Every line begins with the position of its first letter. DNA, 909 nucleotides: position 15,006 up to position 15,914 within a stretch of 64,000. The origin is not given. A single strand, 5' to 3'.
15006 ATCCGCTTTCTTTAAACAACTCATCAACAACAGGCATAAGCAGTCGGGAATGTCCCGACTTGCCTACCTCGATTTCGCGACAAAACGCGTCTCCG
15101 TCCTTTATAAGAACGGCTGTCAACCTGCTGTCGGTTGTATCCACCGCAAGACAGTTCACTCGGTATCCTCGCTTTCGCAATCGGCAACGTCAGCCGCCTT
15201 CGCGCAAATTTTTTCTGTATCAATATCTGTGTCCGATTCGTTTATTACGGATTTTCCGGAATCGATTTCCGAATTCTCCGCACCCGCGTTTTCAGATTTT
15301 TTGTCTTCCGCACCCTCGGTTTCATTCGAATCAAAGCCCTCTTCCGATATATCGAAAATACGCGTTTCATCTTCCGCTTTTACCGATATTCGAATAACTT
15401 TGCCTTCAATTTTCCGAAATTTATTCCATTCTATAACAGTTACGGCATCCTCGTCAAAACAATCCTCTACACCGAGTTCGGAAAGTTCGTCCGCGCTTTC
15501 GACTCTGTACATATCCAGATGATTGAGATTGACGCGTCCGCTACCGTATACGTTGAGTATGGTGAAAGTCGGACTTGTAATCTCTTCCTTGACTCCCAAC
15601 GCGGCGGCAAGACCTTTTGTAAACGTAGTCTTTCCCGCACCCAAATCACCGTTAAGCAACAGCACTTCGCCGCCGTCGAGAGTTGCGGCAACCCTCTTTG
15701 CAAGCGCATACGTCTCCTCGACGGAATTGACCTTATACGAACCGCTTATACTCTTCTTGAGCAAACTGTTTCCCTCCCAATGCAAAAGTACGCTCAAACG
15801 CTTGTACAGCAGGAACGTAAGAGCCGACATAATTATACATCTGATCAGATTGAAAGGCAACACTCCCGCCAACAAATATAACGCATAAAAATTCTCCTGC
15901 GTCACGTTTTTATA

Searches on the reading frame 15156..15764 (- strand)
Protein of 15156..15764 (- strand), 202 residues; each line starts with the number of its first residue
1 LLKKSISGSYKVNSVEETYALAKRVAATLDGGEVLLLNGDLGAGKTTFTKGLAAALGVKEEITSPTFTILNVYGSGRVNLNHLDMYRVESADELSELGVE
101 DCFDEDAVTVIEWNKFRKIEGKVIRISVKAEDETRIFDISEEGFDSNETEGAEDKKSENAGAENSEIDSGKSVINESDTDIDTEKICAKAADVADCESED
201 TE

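Call 49: search_solved_structures(query=window:15156-15764:-, max_evalue=0.00001, show_alignments=1)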
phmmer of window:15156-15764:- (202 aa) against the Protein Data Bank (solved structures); distinct sequences matched with E-value up to 0.00001: 7.
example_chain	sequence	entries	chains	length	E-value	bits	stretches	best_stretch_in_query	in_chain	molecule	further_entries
5np9_A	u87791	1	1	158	3.4e-25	92.1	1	13-118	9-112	tRNA threonylcarbamoyladenosine biosynthesis protein TsaE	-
5mvr_A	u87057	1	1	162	3.5e-25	92.1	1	13-118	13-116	tRNA threonylcarbamoyladenosine biosynthesis protein TsaE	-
6n9a_E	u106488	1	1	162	5.2e-24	88.2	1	16-116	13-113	tRNA threonylcarbamoyladenosine biosynthesis protein TsaE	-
6nak_D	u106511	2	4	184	7.4e-24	87.7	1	16-116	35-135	TsaE | ATPase YjeE, predicted to have essential role in cell wall biosynthesis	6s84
1htw_A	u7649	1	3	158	8.7e-18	68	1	34-116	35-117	HI0065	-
1fl9_A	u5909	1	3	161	9.1e-18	67.9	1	34-116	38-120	HYPOTHETICAL PROTEIN HI0065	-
9zw5_A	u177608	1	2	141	4.1e-15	59.3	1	14-116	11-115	tRNA threonylcarbamoyladenosine biosynthesis protein TsaE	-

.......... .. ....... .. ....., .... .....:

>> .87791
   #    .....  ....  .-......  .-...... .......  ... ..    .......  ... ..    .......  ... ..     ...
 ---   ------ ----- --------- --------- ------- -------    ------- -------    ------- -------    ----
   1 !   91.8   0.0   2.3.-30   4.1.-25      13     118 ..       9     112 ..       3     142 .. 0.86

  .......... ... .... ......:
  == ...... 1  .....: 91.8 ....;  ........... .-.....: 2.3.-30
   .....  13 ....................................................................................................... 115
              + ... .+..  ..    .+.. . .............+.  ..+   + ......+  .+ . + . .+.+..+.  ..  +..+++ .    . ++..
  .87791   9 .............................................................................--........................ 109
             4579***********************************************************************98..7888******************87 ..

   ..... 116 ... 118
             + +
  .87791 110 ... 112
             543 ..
